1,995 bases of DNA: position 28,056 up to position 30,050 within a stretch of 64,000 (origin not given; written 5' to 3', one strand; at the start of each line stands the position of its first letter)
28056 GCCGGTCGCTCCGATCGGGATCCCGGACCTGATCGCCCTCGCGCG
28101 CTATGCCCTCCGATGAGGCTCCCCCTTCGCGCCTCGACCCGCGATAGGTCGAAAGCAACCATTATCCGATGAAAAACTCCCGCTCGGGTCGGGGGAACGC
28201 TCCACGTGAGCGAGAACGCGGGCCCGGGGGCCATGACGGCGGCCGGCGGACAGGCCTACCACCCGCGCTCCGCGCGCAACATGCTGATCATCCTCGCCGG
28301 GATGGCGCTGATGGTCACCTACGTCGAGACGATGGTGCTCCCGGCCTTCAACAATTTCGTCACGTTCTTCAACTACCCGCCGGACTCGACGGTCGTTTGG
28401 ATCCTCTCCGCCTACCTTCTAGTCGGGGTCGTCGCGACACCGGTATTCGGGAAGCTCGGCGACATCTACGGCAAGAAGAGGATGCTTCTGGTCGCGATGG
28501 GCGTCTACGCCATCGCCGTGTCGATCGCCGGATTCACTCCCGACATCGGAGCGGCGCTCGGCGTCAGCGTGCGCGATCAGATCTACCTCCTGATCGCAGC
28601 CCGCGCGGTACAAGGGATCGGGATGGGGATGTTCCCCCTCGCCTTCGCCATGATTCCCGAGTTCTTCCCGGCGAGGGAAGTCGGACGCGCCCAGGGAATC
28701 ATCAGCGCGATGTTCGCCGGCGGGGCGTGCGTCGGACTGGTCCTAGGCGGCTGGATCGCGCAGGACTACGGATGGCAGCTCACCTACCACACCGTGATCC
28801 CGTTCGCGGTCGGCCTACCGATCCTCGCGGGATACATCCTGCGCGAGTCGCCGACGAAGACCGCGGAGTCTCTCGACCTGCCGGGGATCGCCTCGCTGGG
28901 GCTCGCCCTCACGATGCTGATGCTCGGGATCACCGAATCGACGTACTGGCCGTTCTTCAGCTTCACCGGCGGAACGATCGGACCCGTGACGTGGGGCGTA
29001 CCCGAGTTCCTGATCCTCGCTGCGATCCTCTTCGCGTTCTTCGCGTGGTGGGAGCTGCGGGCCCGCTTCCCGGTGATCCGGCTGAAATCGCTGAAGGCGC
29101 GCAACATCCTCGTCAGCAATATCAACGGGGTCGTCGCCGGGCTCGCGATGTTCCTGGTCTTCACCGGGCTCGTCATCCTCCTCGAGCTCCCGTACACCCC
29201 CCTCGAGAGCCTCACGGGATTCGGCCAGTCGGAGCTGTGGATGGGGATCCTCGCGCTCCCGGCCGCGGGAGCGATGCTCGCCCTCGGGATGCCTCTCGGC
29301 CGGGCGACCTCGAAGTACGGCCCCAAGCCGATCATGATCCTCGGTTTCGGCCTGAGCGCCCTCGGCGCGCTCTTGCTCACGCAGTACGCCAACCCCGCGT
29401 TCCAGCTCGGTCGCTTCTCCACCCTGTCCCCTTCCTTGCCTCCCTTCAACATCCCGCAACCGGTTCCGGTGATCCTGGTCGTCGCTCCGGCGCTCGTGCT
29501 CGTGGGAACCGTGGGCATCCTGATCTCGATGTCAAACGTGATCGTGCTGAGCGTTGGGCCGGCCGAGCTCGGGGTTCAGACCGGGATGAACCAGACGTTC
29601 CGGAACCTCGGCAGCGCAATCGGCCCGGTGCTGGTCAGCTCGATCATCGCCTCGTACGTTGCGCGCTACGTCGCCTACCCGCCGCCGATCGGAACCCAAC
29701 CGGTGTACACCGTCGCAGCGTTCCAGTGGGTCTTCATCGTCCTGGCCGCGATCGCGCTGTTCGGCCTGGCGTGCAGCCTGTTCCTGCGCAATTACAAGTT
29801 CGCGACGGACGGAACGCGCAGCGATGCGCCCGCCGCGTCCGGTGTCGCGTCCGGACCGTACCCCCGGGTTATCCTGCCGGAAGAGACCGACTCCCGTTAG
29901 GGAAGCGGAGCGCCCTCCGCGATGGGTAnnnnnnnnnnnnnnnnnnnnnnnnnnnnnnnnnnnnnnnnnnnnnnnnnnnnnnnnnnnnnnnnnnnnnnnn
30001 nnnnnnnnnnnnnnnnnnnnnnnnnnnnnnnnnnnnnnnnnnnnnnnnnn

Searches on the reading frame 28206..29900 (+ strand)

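Call 46: search_protein_families(library=pfam, proteins=[window:28206-29900:+], max_evalue=0.001)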
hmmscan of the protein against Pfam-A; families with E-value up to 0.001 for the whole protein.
window:28206-29900:+ (564 aa): 2 families
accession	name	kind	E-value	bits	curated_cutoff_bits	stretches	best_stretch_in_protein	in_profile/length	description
PF07690.21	MFS_1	-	5.1e-43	147.8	33.4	2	31-395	2-289/347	Major Facilitator Superfamily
PF00083.30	Sugar_tr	-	2.1e-08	33.9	22.3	1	59-216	44-195/452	Sugar (and other) transporter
